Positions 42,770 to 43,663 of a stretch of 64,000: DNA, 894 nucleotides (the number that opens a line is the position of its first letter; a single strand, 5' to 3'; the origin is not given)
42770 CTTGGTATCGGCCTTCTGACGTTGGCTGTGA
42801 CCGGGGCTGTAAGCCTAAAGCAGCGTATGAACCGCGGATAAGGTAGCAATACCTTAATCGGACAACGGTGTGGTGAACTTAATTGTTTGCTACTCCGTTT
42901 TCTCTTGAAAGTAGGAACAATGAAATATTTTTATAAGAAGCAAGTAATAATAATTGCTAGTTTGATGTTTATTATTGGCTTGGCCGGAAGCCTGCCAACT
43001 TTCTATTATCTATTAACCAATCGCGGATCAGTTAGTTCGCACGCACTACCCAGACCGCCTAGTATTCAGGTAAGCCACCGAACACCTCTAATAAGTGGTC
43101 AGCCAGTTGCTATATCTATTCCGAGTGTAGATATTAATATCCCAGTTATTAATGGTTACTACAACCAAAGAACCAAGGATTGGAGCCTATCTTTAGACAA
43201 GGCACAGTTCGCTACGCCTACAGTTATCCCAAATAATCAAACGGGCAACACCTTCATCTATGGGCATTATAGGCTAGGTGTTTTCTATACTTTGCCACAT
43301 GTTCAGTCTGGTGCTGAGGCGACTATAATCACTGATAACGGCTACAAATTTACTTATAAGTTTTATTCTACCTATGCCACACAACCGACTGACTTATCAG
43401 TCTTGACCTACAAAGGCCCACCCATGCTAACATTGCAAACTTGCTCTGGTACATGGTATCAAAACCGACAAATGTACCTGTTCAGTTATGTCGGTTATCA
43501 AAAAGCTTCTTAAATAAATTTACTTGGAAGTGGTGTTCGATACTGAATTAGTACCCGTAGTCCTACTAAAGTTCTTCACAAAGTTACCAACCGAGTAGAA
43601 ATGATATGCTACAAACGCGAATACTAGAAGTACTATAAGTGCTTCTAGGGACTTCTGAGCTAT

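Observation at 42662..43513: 59-aa LPXTG mini-protein without a signal peptide, paired with its own sortase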

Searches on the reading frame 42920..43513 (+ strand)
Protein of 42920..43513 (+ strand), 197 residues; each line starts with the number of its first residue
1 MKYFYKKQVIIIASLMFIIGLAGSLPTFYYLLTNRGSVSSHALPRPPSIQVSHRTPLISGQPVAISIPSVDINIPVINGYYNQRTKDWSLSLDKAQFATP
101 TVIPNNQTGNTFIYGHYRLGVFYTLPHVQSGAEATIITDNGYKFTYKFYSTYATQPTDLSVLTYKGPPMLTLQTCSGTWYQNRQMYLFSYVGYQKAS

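Call 3: search_protein_families(library=pfam, proteins=[window:42920-43513:+], max_evalue=0.01)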
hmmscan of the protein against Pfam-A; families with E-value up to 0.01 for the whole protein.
window:42920-43513:+ (197 aa): 1 family
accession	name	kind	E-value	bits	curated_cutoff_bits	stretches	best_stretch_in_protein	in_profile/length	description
PF04203.18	Sortase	-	3.2e-18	66.1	26.6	1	65-180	1-112/125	Sortase domain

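Call 4: search_protein_families(library=ncbifam, proteins=[window:42920-43513:+], max_evalue=0.1)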
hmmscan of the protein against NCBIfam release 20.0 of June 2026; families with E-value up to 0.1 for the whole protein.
window:42920-43513:+ (197 aa): 6 families
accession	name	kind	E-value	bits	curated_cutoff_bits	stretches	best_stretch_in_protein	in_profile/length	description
NF058671.1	sortase_SrtD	exception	5.2e-10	39.3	140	1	64-175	66-168/187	class D sortase, LPxTATN-specific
NF033746.1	class_D_sortase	subfamily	3.5e-09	36.6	165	1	64-176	12-115/135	class D sortase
TIGR01076.1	sortase_fam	subfamily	5.7e-07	29.4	39.35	1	65-184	3-120/136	sortase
NF033748.1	class_F_sortase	subfamily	2.4e-06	27.2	166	1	54-187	3-145/155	class F sortase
NF033747.1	class_E_sortase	subfamily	0.00036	20.4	160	1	65-187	74-201/211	class E sortase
NF033745.1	class_C_sortase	subfamily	0.0014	18.4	160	1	64-179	95-208/220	class C sortase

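Call 10: find_related_loci(query=window:42920-43513:+, collection=genome_contigs, flank=6000)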
Query window:42920-43513:+ (197 aa) in genome_contigs; peptide patterns used: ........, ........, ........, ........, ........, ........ (x = any residue, [..] = any of these).
83 stretches matched a pattern; 8 encode a relative of the query (tblastn E <= 1e-3); 8 distinct loci.
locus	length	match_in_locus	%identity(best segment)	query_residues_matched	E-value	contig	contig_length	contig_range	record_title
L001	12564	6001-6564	51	11-197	8e-54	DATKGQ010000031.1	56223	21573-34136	MAG TPA_asm: Candidatus Saccharimonadales bacterium isolate SMAG_U14555 k141_25536, whole genome shotgun sequence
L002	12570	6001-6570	44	1-191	2e-52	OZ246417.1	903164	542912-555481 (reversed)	MAG: uncultured Candidatus Saccharibacteria bacterium isolate binchicken_co179_116 genome assembly, chromosome: 1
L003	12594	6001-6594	45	6-197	8e-51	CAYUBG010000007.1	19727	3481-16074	MAG TPA_asm: uncultured Candidatus Saccharibacteria bacterium isolate SRP170004_co1_3 genome assembly, contig: NODE_4242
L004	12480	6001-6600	44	1-197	1e-48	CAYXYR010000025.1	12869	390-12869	MAG TPA_asm: uncultured Candidatus Saccharibacteria bacterium isolate SRP135725_co3_632 genome assembly, contig: NODE_53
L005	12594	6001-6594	43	9-195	6e-47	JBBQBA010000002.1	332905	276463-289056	MAG: Candidatus Saccharimonadales bacterium isolate Co_metawrap_1413 Cmw_1413_k141_12873749_length_332905_cov_12.0000, w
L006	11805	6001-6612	43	4-195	1e-45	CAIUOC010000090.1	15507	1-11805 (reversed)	uncultured Candidatus Saccharibacteria bacterium isolate Umea3p3_bin-0045 genome assembly, contig: bin-0045:090/106, who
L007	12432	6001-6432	50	48-191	5e-43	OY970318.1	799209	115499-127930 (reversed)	MAG: uncultured Candidatus Saccharibacteria bacterium isolate MFD04716.bin.c.3 genome assembly, chromosome: 1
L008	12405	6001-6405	49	58-191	2e-38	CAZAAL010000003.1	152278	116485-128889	MAG TPA_asm: uncultured Candidatus Saccharibacteria bacterium isolate SRP292972_co3_104 genome assembly, contig: NODE_14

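Call 27: find_related_loci(query=A2, collection=metagenome_contigs, flank=3000)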
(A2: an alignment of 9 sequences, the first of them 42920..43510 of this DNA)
Query A2 (197 aa) in metagenome_contigs; peptide patterns used: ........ (x = any residue, [..] = any of these).
185 stretches matched a pattern; 153 encode a relative of the query (tblastn E <= 1e-3); the best 80 are kept; 80 distinct loci.
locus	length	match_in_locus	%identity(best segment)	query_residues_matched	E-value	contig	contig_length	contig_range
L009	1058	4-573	68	4-195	2e-94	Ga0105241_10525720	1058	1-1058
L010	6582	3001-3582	64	3-195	4e-77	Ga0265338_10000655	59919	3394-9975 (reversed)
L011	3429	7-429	71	55-195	9e-64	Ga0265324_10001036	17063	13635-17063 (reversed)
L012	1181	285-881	52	1-196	3e-64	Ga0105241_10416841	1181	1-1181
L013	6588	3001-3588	50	2-196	4e-59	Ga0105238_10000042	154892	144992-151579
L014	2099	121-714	50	1-196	7e-60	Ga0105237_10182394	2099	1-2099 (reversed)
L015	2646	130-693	52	11-197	8e-56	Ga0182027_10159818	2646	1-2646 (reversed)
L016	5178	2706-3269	52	11-197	2e-55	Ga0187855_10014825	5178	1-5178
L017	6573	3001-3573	49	6-192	1e-54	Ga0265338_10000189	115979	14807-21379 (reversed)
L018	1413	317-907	48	9-194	6e-57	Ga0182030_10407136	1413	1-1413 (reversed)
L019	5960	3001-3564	51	11-197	3e-53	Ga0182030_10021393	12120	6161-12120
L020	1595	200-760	48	6-191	2e-52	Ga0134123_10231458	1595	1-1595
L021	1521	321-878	48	10-191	5e-52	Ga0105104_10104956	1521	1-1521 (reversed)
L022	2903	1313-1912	42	1-189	9e-49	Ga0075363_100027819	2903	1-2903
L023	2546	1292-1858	46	9-193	1e-48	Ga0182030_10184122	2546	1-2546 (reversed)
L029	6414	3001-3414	55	54-191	9e-47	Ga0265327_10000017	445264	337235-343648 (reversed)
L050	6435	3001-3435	47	39-191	1e-43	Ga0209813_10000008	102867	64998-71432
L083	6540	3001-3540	41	2-190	1e-38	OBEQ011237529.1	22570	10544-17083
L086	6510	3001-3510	40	28-195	3e-38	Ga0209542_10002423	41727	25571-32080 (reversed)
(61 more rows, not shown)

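Call 34: search_solved_structures(query=window:42920-43510:+, max_evalue=0.01, show_alignments=2)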
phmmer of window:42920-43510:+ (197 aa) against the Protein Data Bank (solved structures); distinct sequences matched with E-value up to 0.01: 8.
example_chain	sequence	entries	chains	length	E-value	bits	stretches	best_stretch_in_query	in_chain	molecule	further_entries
5cuw_A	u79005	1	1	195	8.3e-05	25.3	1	60-186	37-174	SrtE1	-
3rcc_A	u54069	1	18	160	0.00037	23.2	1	51-177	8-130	Sortase SrtA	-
7s56_A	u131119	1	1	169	0.00049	22.8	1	52-177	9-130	Class A sortase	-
7s54_A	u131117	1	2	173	0.00059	22.6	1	52-176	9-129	Class A sortase, sortase A chimera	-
8t28_A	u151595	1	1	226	0.0018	21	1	60-181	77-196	Class C sortase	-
2ln7_A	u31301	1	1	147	0.0026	20.5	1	86-176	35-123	LPXTG-site transpeptidase family protein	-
5go5_A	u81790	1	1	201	0.006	19.3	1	95-190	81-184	sortase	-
5go6_A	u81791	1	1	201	0.0079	18.9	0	95-190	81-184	Putative secreted protein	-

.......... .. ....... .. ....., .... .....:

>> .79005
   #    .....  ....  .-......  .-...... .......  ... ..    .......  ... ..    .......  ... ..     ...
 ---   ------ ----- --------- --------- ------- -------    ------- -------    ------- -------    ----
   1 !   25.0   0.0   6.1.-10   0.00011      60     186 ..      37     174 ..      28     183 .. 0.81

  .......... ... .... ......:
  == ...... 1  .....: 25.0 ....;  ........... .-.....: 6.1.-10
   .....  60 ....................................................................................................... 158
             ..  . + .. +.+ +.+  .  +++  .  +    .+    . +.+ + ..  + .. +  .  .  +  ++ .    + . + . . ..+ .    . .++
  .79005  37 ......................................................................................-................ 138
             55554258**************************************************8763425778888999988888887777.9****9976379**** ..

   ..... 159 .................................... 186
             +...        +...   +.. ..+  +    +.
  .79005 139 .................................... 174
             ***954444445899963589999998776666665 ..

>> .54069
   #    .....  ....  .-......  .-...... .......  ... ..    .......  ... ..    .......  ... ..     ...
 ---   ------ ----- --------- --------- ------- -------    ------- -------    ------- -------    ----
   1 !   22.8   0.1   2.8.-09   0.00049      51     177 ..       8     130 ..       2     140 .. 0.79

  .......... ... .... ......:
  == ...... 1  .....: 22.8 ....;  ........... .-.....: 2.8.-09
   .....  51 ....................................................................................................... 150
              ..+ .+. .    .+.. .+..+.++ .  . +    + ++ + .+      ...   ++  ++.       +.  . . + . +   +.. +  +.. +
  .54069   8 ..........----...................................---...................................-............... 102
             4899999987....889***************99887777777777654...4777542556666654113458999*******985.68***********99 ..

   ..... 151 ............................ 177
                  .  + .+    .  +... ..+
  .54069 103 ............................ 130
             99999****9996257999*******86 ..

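Call 35: find_homologous_proteins(query=window:42920-43510:+, max_evalue=0.00001)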
Query window:42920-43510:+ (197 aa): 153 proteins with E <= 0.00001 among 353 candidates; the best 120 are listed.
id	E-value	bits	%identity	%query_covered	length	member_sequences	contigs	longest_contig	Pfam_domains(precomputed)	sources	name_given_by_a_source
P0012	7.9e-128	441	100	100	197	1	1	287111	PF04203.19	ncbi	-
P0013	1.5e-85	304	68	99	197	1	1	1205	PF04203.19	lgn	-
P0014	1.1e-84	301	68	97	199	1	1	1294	PF04203.19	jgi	jgi:LPXTG-site transpeptidase (sortase) family protein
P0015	9.0e-84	298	69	96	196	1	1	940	PF04203.19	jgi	jgi:LPXTG-site transpeptidase (sortase) family protein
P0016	9.0e-84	298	69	99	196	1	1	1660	PF04203.19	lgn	-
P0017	1.4e-82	294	67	99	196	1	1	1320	PF04203.19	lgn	-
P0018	5.9e-81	289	70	96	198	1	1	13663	PF04203.19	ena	-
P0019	6.7e-80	285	65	100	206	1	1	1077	PF04203.19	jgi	jgi:LPXTG-site transpeptidase (sortase) family protein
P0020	6.8e-80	285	73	88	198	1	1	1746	PF04203.19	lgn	-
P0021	3.2e-77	276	65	99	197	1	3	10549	PF04203.19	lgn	-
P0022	1.7e-75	271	65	99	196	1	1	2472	PF04203.19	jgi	jgi:LPXTG-site transpeptidase (sortase) family protein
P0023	8.9e-73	262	64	98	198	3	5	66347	PF04203.19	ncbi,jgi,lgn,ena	-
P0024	9.6e-73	262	79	74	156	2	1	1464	PF04203.19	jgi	jgi:LPXTG-site transpeptidase (sortase) family protein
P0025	1.5e-72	261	61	99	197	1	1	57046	PF04203.19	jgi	jgi:LPXTG-site transpeptidase (sortase) family protein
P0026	5.2e-71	256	61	99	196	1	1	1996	PF04203.19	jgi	jgi:LPXTG-site transpeptidase (sortase) family protein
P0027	2.7e-70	254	78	71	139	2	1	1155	PF04203.19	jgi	jgi:LPXTG-site transpeptidase (sortase) family protein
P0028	6.6e-70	253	60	99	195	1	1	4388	PF04203.19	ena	-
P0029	5.4e-65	236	56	99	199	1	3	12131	PF04203.19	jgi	jgi:LPXTG-site transpeptidase (sortase) family protein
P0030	2.8e-63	231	53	99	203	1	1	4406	PF04203.19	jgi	jgi:hypothetical protein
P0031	1.0e-61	226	55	99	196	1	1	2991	PF04203.19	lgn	-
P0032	1.4e-61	225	52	99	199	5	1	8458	PF04203.19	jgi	jgi:LPXTG-site transpeptidase (sortase) family protein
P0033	6.1e-60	220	54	99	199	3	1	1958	PF04203.19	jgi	jgi:LPXTG-site transpeptidase (sortase) family protein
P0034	3.7e-58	214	53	100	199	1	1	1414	PF04203.19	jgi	-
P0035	5.5e-58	214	55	97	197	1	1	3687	PF04203.19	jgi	jgi:sortase (surface protein transpeptidase)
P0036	6.0e-57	210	51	97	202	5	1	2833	PF04203.19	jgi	jgi:LPXTG-site transpeptidase (sortase) family protein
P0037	1.0e-56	209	54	99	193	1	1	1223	PF04203.19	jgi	jgi:LPXTG-site transpeptidase (sortase) family protein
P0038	1.4e-56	209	51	95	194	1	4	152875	PF04203.19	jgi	jgi:sortase (surface protein transpeptidase)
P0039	1.6e-56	209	58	87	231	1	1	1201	PF04203.19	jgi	jgi:LPXTG-site transpeptidase (sortase) family protein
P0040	9.9e-56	206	54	86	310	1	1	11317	PF04203.19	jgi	-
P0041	9.3e-55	203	52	99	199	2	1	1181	PF04203.19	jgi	-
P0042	1.3e-54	203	52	85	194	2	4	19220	PF04203.19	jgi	jgi:LPXTG-site transpeptidase (sortase) family protein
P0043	3.6e-53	198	50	99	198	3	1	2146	PF04203.19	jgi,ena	-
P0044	4.9e-53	197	49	100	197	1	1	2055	PF04203.19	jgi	jgi:LPXTG-site transpeptidase (sortase) family protein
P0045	4.9e-51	191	60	74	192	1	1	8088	PF04203.19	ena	-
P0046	1.1e-50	190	57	77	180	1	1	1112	PF04203.19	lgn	-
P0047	2.7e-50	189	49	97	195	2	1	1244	PF04203.19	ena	-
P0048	3.3e-50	188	60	68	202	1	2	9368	PF04203.19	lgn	-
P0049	1.7e-49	186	46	92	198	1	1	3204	PF04203.19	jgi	jgi:LPXTG-site transpeptidase (sortase) family protein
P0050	1.8e-49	186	46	96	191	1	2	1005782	PF04203.19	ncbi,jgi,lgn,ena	-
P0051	1.9e-49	186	48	95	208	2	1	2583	PF04203.19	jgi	jgi:LPXTG-site transpeptidase (sortase) family protein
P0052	4.6e-48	181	60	71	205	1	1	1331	PF04203.19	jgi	-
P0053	8.0e-48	180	47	96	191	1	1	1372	PF04203.19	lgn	-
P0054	1.9e-47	179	48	97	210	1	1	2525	PF04203.19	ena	-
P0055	4.4e-47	178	46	100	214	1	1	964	PF04203.19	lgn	-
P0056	1.4e-46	176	44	96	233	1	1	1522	PF04203.19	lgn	-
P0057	2.9e-46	175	48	94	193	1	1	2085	PF04203.19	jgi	jgi:LPXTG-site transpeptidase (sortase) family protein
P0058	3.3e-46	175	49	95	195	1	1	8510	PF04203.19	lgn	-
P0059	4.0e-46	175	51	74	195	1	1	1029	PF04203.19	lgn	-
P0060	4.7e-46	175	57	69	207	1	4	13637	PF04203.19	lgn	-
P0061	5.2e-46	175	49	91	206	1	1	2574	PF04203.19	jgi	jgi:LPXTG-site transpeptidase (sortase) family protein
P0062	8.7e-46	174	49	89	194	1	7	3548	PF04203.19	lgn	-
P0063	9.2e-46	174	47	90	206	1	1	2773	PF04203.19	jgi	jgi:sortase (surface protein transpeptidase)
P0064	2.0e-45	173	48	96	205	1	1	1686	PF04203.19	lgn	-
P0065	3.0e-45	172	47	99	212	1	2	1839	PF04203.19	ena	-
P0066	5.1e-45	171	50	82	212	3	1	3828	PF04203.19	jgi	jgi:LPXTG-site transpeptidase (sortase) family protein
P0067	1.1e-44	170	46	93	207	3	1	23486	PF04203.19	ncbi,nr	ncbi:MAG TPA: sortase [Candidatus Nitrosopolaris sp.]|nr:sortase [Candidatus Nitrosopolaris sp.]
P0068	1.9e-44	169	51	83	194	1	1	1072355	PF04203.19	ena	-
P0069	2.2e-44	169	43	97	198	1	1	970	PF04203.19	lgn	-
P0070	3.7e-44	168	47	92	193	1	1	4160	PF04203.19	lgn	-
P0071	8.3e-44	167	56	72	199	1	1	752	PF04203.19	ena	-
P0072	8.9e-44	167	54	69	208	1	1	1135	PF04203.19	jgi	jgi:LPXTG-site transpeptidase (sortase) family protein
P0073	1.3e-43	167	48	94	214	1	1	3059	PF04203.19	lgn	-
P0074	3.4e-43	165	55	71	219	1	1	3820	PF04203.19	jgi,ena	jgi:LPXTG-site transpeptidase (sortase) family protein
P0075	3.4e-43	165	52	80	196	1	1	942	PF04203.19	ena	-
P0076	4.0e-43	165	56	68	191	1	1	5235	PF04203.19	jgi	jgi:LPXTG-site transpeptidase (sortase) family protein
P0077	6.0e-43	165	56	72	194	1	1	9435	PF04203.19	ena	-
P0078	7.2e-43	164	45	93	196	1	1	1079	PF04203.19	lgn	-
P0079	7.6e-43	164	46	97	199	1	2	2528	PF04203.19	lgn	-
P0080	8.4e-43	164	57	68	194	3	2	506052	PF04203.19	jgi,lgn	jgi:LPXTG-site transpeptidase (sortase) family protein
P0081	1.1e-42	164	45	94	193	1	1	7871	PF04203.19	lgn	-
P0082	1.7e-42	163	45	94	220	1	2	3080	PF04203.19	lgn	-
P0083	2.4e-42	163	58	68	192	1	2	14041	PF04203.19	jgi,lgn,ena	-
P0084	1.5e-41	160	45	96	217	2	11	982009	PF04203.19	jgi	jgi:LPXTG-site transpeptidase (sortase) family protein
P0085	1.8e-41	160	45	96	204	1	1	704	PF04203.19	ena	-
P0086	1.9e-41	160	46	91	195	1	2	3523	PF04203.19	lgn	-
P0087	2.9e-41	159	58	66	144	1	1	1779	PF04203.19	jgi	jgi:LPXTG-site transpeptidase (sortase) family protein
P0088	4.9e-41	158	48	77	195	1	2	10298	PF04203.19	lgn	-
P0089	5.4e-41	158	53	71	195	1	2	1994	PF04203.19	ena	-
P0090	5.9e-41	158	47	90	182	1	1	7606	PF04203.19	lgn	-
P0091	6.2e-41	158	57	67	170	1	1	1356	PF04203.19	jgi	jgi:LPXTG-site transpeptidase (sortase) family protein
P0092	9.0e-41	157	52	75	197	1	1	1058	PF04203.19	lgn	-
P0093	9.3e-41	157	44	94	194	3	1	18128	PF04203.19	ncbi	-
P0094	1.7e-40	157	42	99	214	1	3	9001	PF04203.19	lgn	-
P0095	2.3e-40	156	46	90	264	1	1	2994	PF04203.19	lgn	-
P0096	3.0e-40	156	49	76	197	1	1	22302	PF04203.19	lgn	-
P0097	6.8e-40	155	46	97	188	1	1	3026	PF04203.19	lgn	-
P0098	9.2e-40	154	50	71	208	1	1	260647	PF04203.19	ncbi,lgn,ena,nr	ncbi:MAG TPA: sortase [Candidatus Saccharimonadales bacterium]|nr:sortase [Candidatus Saccharimonada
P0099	9.3e-40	154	43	93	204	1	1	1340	PF04203.19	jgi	jgi:LPXTG-site transpeptidase (sortase) family protein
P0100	2.5e-39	153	51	75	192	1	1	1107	PF04203.19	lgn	-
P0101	2.7e-39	153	41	96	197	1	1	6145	PF04203.19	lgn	-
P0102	4.5e-39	152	55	71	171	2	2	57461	PF04203.19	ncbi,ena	ncbi:MAG TPA: sortase [Candidatus Saccharimonadales bacterium]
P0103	6.1e-39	151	53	70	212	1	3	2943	PF04203.19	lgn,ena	-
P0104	7.1e-39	151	51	69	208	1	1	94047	PF04203.19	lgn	-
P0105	7.3e-39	151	42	96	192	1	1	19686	PF04203.19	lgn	-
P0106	9.0e-39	151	43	94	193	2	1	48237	PF04203.19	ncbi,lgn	-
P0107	9.3e-39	151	43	96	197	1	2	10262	PF04203.19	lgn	-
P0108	1.9e-38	150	44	95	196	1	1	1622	PF04203.19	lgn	-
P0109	2.1e-38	150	44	95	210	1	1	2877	PF04203.19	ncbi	-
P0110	2.1e-38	150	44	96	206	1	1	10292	PF04203.19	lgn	-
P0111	3.0e-38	149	44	93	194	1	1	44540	PF04203.19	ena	-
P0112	3.3e-38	149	43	92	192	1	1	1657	PF04203.19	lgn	-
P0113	3.3e-38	149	53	67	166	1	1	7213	PF04203.19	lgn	-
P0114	4.7e-38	149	41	96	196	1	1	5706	PF04203.19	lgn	-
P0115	7.8e-38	148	44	90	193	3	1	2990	PF04203.19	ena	-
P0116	8.9e-38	148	48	76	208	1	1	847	PF04203.19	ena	-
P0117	1.5e-37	147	51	69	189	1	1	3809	PF04203.19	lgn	-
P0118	1.8e-37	147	45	81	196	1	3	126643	PF04203.19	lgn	-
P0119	2.8e-37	146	46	76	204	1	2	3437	PF04203.19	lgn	-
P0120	3.4e-37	146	46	82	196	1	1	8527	PF04203.19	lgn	-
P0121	3.6e-37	146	41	99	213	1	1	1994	PF04203.19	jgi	jgi:sortase (surface protein transpeptidase)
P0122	6.4e-37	145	44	96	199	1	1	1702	PF04203.19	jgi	jgi:LPXTG-site transpeptidase (sortase) family protein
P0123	7.0e-37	145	46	88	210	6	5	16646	PF04203.19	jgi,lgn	jgi:LPXTG-site transpeptidase (sortase) family protein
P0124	1.1e-36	144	41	93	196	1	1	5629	PF04203.19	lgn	-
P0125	1.5e-36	144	49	81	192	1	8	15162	PF04203.19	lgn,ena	-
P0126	1.9e-36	143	49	69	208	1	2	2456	PF04203.19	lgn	-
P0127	1.9e-36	143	47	72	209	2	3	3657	PF04203.19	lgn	-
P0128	2.9e-36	143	39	96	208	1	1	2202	PF04203.19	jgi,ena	-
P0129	3.3e-36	143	47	78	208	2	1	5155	PF04203.19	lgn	-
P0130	4.4e-36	142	46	79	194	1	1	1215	PF04203.19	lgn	-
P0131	4.6e-36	142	43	91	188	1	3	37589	PF04203.19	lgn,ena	-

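Call 36: find_encoding_contigs(protein=P0012, flank=4000, max_places=3)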
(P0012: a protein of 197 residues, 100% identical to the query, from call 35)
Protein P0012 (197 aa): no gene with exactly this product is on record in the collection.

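Call 43: predict_structure(alignment_id=A3)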
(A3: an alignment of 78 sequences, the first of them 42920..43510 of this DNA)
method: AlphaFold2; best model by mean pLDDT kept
length: 197 residues; sequences in the alignment: 78
mean_pLDDT: 91.8   pTM: 0.83
mean pLDDT of the five models: 91.8, 91.5, 90.7, 90.3, 90.0
residues with pLDDT >= 90: 146; 70-90: 39; 50-70: 12; < 50: 0
segments of 3 or more residues with pLDDT < 50: none
pLDDT, mean of each block of 10 residues (from residue 1): 76 97 90 69 81 92 98 98 91 97 97 96 97 98 98 90 95 87 94 94
secondary structure, 60 per line:
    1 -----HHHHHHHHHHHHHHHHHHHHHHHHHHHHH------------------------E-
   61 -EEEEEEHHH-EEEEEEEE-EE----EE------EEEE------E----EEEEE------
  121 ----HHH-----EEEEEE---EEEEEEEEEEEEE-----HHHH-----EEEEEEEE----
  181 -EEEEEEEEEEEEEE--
elements in order: H6-34 E62-67 E72-79 E95-98 E110-114 E133-138 E142-154 H160-163 E169-176 E182-195
